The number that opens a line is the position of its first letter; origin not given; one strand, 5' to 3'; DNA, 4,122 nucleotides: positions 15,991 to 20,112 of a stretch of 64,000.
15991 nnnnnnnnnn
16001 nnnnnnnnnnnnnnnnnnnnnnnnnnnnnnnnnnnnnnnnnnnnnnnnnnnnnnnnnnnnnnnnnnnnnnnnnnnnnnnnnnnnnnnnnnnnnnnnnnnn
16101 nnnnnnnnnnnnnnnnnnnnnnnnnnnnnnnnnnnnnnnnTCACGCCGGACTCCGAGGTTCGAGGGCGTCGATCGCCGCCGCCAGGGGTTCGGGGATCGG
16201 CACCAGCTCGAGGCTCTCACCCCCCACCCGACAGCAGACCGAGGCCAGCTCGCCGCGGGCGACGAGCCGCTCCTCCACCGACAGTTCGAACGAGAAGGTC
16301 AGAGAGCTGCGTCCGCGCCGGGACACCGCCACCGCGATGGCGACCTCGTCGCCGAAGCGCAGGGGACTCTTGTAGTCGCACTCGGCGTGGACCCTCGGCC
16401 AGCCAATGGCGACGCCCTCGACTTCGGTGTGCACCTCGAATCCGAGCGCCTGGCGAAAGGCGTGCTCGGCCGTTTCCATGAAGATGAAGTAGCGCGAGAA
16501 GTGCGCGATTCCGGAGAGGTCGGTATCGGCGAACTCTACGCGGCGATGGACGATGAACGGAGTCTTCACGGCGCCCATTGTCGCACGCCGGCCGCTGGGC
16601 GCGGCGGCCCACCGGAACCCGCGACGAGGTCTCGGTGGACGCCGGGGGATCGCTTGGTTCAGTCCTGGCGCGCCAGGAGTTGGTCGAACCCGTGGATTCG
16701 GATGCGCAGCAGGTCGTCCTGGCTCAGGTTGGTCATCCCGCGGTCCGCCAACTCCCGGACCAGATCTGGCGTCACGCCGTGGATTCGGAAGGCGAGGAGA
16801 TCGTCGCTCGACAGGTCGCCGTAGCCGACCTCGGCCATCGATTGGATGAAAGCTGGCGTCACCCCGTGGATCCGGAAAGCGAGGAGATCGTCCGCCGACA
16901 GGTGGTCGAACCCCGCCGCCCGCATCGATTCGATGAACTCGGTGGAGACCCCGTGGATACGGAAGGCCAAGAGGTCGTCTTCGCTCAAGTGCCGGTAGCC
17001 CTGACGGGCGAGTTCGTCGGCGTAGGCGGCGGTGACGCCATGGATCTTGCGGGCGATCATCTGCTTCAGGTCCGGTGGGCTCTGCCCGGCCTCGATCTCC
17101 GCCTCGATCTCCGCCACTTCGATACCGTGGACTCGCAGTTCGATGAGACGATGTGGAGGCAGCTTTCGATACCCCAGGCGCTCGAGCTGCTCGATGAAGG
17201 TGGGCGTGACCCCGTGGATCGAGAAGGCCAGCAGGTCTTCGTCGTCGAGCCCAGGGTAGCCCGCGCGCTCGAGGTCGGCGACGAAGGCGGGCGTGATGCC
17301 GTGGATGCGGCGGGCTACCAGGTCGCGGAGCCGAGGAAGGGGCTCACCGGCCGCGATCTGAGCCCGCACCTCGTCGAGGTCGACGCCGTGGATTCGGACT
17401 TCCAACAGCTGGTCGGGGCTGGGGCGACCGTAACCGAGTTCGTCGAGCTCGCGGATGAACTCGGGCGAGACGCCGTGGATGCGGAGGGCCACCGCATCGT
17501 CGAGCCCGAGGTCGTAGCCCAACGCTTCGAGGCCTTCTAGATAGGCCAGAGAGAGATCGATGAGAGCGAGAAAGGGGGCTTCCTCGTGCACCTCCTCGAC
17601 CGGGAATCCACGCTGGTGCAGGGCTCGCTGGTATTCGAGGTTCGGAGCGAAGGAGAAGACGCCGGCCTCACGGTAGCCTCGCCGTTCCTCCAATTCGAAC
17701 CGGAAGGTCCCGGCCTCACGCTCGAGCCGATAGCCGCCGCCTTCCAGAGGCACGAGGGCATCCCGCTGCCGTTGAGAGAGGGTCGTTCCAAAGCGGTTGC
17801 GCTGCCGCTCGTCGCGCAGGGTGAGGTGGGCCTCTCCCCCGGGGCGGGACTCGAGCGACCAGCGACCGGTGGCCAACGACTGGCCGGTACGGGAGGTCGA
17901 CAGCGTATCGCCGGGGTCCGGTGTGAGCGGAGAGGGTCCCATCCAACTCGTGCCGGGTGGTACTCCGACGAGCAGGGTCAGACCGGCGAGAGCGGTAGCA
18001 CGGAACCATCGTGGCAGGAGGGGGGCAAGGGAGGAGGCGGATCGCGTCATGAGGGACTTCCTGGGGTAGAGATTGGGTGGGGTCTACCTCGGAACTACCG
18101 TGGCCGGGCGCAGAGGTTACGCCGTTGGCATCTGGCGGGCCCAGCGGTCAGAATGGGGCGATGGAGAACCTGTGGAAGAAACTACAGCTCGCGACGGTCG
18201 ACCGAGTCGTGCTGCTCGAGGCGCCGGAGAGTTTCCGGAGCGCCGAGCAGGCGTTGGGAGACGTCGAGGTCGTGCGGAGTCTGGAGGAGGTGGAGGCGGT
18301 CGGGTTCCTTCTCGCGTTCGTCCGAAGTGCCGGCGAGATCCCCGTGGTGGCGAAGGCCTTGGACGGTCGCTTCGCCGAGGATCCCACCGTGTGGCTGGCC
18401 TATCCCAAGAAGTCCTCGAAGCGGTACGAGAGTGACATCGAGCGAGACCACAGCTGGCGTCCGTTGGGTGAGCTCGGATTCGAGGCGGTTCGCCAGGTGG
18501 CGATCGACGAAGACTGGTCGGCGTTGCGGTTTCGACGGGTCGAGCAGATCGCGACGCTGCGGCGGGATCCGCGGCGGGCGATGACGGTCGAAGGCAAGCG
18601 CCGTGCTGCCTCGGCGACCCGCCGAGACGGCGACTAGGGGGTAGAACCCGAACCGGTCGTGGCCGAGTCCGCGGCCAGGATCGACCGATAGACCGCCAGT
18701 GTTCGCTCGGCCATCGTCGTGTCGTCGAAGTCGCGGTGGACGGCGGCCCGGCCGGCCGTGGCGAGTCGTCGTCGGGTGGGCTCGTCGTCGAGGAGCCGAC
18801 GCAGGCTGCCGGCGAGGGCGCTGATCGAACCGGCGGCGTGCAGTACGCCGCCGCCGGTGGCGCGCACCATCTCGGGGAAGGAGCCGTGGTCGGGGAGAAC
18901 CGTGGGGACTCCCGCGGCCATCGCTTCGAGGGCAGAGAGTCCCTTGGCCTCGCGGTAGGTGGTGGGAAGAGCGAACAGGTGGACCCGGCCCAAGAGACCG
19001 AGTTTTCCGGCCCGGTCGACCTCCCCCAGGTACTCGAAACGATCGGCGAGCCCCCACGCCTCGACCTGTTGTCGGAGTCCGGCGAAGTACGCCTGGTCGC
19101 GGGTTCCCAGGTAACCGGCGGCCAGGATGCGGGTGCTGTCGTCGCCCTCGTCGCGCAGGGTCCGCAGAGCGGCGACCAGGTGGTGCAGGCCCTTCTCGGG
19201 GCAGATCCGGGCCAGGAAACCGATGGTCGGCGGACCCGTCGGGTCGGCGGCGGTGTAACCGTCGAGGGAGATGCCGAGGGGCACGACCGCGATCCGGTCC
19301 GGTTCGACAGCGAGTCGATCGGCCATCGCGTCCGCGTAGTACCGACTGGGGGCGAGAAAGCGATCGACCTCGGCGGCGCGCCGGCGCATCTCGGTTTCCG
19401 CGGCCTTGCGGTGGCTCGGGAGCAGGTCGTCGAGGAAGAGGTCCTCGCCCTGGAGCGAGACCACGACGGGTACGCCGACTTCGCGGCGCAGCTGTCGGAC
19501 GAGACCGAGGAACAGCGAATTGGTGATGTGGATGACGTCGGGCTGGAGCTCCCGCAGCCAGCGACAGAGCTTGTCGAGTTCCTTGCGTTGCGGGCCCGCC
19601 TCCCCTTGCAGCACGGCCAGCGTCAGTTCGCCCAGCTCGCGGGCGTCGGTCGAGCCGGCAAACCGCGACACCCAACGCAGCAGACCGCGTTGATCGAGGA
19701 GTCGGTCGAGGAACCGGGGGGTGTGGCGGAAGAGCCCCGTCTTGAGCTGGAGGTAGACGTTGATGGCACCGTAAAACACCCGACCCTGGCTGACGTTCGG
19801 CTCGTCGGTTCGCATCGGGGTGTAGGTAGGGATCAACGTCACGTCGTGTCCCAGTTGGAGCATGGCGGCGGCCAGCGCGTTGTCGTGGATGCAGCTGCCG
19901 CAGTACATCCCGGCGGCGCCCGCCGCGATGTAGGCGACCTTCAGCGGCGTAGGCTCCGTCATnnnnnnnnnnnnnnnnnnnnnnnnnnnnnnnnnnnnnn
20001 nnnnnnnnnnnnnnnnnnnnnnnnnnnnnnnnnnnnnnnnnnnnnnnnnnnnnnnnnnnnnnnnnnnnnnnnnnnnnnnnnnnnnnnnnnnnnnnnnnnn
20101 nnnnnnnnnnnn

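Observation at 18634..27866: Seven-gene operon pairing a TonB-dependent receptor with a flavin 'halogenase-like' enzyme that appears to lack the halogenase catalytic Lys/Glu, plus HemN-like radical SAM, PQQ propeller, DUF3311-SSS transporter and GT4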

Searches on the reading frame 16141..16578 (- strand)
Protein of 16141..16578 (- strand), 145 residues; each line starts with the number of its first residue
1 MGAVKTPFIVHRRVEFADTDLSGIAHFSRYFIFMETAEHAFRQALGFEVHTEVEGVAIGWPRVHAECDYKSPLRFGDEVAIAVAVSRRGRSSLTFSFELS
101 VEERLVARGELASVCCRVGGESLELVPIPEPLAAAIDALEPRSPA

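Call 17: search_protein_families(library=pfam, proteins=[window:16141-16578:-], max_evalue=0.01)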
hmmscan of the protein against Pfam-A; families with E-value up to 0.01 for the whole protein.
window:16141-16578:- (145 aa): 2 families
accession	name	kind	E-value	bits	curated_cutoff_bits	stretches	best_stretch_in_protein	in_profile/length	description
PF13279.12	4HBT_2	-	1.2e-11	45.5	25.5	1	14-136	1-122/122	Thioesterase-like superfamily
PF03061.28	4HBT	-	6.8e-10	39.6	20.6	1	23-105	2-76/79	Thioesterase superfamily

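Call 18: search_protein_families(library=ncbifam, proteins=[window:16141-16578:-], max_evalue=0.01)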
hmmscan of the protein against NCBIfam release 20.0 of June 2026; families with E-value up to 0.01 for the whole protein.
window:16141-16578:- (145 aa): 4 families
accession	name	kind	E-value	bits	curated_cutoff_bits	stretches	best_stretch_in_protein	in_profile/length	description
TIGR02799.1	thio_ybgC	equivalog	1.8e-15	57.3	141.35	1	10-130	3-121/126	tol-pal system-associated acyl-CoA thioesterase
TIGR00051.1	TIGR00051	subfamily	2.3e-15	57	68.7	1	12-116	2-106/117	YbgC/FadM family acyl-CoA thioesterase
NF047424.1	MenI_Staph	exception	7.1e-07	29.2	225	1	14-117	10-113/148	1,4-dihydroxy-2-naphthoyl-CoA hydrolase MenI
NF008065.0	PRK10800.1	equivalog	6.9e-06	26.2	185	1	11-116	9-114/134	tol-pal system-associated acyl-CoA thioesterase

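Call 74: search_solved_structures(query=window:16141-16578:-, max_evalue=0.01)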
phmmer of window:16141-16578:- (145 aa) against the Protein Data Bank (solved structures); distinct sequences matched with E-value up to 0.01: 25.
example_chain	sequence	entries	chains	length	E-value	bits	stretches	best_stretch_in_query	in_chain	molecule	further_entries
5wh9_A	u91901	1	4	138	5.5e-16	62.1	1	9-135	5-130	4-hydroxybenzoyl-CoA thioesterase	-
2egi_A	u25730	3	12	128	3.9e-14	56.1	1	7-119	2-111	Hypothetical protein aq_1494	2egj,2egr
1z54_A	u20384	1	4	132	3e-11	46.7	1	11-138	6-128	probable thioesterase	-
5v10_A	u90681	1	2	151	8.6e-11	45.2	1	7-136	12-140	Uncharacterized protein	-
4k00_A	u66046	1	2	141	4.6e-09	39.6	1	7-139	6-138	1,4-dihydroxy-2-naphthoyl-CoA hydrolase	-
2hx5_A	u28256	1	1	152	1.5e-07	34.8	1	9-113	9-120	Hypothetical protein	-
2av9_A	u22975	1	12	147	2.5e-06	30.8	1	16-141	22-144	Thioesterase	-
2o5u_A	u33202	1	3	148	2.6e-06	30.7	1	16-141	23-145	Thioesterase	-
2o6b_A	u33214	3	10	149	2.6e-06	30.7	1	16-141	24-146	THIOESTERASE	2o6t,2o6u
5vpj_A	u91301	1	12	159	3.6e-06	30.3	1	4-141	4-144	Thioesterase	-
9ccr_A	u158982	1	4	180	7.3e-06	29.3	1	8-141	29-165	Thioesterase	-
3ck1_A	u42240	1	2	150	2.9e-05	27.4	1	14-136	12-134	Putative thioesterase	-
2gf6_A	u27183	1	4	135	3.5e-05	27.1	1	8-114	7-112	Conserved hypothetical protein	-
2cye_A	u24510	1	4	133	4e-05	26.9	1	10-142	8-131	Putative thioesterase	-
3hm0_A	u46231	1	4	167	6.2e-05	26.3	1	12-106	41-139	Probable Thioesterase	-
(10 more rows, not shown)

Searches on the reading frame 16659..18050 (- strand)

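Call 9: search_protein_families(library=pfam, proteins=[window:16659-18050:-], max_evalue=0.001)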
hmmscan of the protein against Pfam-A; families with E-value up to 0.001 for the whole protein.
window:16659-18050:- (463 aa): 3 families
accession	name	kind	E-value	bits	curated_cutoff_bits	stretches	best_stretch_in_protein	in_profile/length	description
PF13932.14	SAM_GIDA_C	-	1.6e-06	28.3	27.1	0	246-257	42-53/57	tRNA modifying enzyme MnmG/GidA C-terminal helical bundle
PF02401.23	LYTB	-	0.00013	21.8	24.5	0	343-381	42-81/267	LytB protein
PF10391.15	DNA_pol_lambd_f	-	0.00014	22.1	29.8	0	335-356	5-26/51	Fingers domain of DNA polymerase lambda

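Call 18: search_protein_families(library=ncbifam, proteins=[window:16659-18050:-], max_evalue=0.01)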
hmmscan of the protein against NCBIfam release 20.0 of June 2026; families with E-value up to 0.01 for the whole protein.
window:16659-18050:- (463 aa): 0 families

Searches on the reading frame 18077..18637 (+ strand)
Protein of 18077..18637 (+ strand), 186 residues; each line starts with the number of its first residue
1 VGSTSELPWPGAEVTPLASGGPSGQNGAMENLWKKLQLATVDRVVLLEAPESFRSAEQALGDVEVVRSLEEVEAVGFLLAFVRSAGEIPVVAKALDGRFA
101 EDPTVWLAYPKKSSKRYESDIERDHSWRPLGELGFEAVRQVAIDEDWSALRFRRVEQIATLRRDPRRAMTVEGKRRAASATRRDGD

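Call 9: search_protein_families(library=pfam, proteins=[window:18077-18637:+], max_evalue=0.001)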
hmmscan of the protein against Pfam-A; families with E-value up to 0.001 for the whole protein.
window:18077-18637:+ (186 aa): 0 families

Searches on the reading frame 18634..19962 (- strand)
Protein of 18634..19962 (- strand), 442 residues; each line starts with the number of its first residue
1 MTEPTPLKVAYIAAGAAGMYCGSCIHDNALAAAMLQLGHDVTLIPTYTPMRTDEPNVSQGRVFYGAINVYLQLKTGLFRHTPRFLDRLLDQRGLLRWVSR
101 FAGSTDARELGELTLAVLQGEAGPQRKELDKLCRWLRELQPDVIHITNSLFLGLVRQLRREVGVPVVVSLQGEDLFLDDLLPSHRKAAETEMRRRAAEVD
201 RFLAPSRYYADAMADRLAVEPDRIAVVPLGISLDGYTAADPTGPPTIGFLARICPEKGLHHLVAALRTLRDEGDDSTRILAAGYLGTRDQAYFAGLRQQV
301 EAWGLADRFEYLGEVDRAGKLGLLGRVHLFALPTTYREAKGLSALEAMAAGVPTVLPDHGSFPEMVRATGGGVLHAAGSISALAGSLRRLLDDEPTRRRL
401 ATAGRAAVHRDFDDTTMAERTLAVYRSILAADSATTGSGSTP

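Call 4: search_protein_families(library=pfam, proteins=[window:18634-19962:-], max_evalue=0.01)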
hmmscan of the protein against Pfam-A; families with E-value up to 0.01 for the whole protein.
window:18634-19962:- (442 aa): 6 families
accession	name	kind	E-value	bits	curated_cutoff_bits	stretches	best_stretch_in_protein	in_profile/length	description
PF00534.26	Glycos_transf_1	-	5.1e-28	98.2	26.4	1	241-405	12-170/172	Glycosyl transferases group 1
PF13692.12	Glyco_trans_1_4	-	7.7e-21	75.3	27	1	245-393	2-142/142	Glycosyl transferases group 1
PF13439.12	Glyco_transf_4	-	4e-19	69.7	28.5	1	131-234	63-169/170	Glycosyltransferase Family 4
PF13579.12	Glyco_trans_4_4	-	3.7e-16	60.3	29.7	1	29-230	9-158/158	Glycosyl transferase 4-like domain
PF20706.3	GT4-conflict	-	0.00011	21.8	26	1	221-370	169-324/385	Family 4 Glycosyltransferase in conflict systems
PF13524.12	Glyco_trans_1_2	-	0.0003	21.2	25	1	345-415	68-136/144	Glycosyl transferase-like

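Call 5: search_protein_families(library=ncbifam, proteins=[window:18634-19962:-], max_evalue=0.01)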
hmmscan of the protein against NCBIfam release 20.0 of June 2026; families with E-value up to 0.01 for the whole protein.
window:18634-19962:- (442 aa): 21 families
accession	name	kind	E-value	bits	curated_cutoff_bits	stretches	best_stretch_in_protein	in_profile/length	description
NF041876.1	EPS_EpsE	equivalog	1e-28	100.7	400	1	212-419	175-387/389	exopolysaccharide biosynthesis GT4 family glycosyltransferase EpsE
NF038295.1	EPS_HpsP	equivalog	2.8e-20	72.7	550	1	241-429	204-388/388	hormogonium polysaccharide biosynthesis glycosyltransferase HpsP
TIGR03088.1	stp2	hypoth_equivalog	3.1e-20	72.6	409.05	1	115-429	56-374/374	TIGR03088 family PEP-CTERM/XrtA system glycosyltransferase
NF038229.1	Glyco4_Geo_Pelo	equivalog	2e-17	63.2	400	1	129-429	44-337/338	GPMC system family 4 glycosyltransferase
TIGR03999.1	thiol_BshA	equivalog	2.6e-17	62.8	273.7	1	297-429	245-374/375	N-acetyl-alpha-D-glucosaminyl L-malate synthase BshA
NF041010.1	glycosy_Agl16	equivalog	2.7e-16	59.4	575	1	182-428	117-351/352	glycosylation protein Agl16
NF053787.1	GlcN_PG_synth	equivalog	6.3e-16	58.2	480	2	337-429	271-360/361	N-acetylglucosaminyl phosphatidylglycerol synthase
TIGR04047.1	MSMEG_0565_glyc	hypoth_equivalog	2.1e-15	56.7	259.85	1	252-426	201-372/373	MSMEG_0565 family glycosyltransferase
TIGR03449.1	mycothiol_MshA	equivalog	5.3e-14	51.9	462.5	1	183-429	152-404/406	D-inositol-3-phosphate glycosyltransferase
TIGR02149.1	glgA_Coryne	subfamily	6.2e-14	51.9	302.4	1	244-429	204-391/391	glycogen synthase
TIGR04063.1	stp3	hypoth_equivalog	6.8e-14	51.6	442.05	1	219-429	177-396/397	TIGR04063 family PEP-CTERM/XrtA system glycosyltransferase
NF046085.1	XrtY_assoc_Gly1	equivalog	2.2e-12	46.5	400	1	247-429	212-385/387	XrtY-associated glycosyltransferase XYAG1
NF038011.1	PelF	equivalog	5.4e-12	45.5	100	1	220-425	278-489/489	GT4 family glycosyltransferase PelF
TIGR04005.1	wcaL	equivalog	9.7e-11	41.1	537.6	1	200-423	176-400/406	colanic acid biosynthesis glycosyltransferase WcaL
NF038298.1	EPS_HpsO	equivalog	3.1e-10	39.4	575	1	247-428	204-387/388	hormogonium polysaccharide biosynthesis glycosyltransferase HpsO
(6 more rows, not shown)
